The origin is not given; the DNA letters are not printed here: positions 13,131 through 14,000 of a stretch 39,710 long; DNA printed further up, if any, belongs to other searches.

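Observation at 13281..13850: Compositionally foreign 190-aa RHS toxin tip with a TNT/ART-like residue pattern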

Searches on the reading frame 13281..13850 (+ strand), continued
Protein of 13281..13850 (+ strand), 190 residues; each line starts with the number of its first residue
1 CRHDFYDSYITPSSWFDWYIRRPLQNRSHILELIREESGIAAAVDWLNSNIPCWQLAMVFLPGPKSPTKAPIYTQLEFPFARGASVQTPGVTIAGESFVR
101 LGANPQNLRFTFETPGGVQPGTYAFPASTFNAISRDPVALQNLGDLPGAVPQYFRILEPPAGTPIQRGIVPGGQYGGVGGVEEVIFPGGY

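Call 56: search_protein_families(library=pfam, alignment_id=A3, max_evalue=1)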
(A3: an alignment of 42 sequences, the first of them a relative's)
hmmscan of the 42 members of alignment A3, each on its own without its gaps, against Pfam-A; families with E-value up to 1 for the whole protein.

A. member 1, P0166 (227 aa): 1 family
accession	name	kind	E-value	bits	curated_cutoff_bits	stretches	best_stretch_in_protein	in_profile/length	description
PF14021.12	TNT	-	0.012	16.5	27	1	153-210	15-72/88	Tuberculosis necrotizing toxin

B. families by the number of members that match (of 42 scanned): 12 families
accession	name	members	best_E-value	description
PF14021.12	TNT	27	0.0013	Tuberculosis necrotizing toxin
PF13620.12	CarboxypepD_reg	3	0.09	Carboxypeptidase regulatory-like domain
PF20876.2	VipE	1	0.056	Effector protein VipE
PF05802.16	SctB2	1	0.07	SPI-2 type 3 secretion system translocon protein SctB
PF11834.13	KHA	1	0.077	KHA, dimerisation domain of potassium ion channel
PF09131.15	Endotoxin_mid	1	0.14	Bacillus thuringiensis delta-Endotoxin, middle domain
PF09613.16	HrpB1_HrpK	1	0.19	Bacterial type III secretion protein (HrpB1_HrpK)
PF24448.1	T4_y05I_C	1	0.2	y05I-like putative transcription factor C-terminal domain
PF06903.17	VirK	1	0.2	VirK protein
PF07095.16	IgaA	1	0.23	Intracellular growth attenuator protein IgaA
PF12506.13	DUF3713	1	0.23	Protein of unknown function (DUF3713)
PF24651.1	DUF7644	1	0.27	Domain of unknown function (DUF7644)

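Call 76: search_protein_families(library=padloc, proteins=[window:13281-13850:+, P0166], max_evalue=0.1)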
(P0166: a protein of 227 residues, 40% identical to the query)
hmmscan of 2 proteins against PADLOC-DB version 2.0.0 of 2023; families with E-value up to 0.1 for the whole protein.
window:13281-13850:+ (190 aa): 0 families

P0166 (227 aa): 0 families

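Call 77: search_protein_families(library=phrogs, proteins=[window:13281-13850:+, P0166], max_evalue=0.1)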
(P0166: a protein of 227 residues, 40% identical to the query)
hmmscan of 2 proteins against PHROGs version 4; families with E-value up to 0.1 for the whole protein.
window:13281-13850:+ (190 aa): 0 families

P0166 (227 aa): 0 families
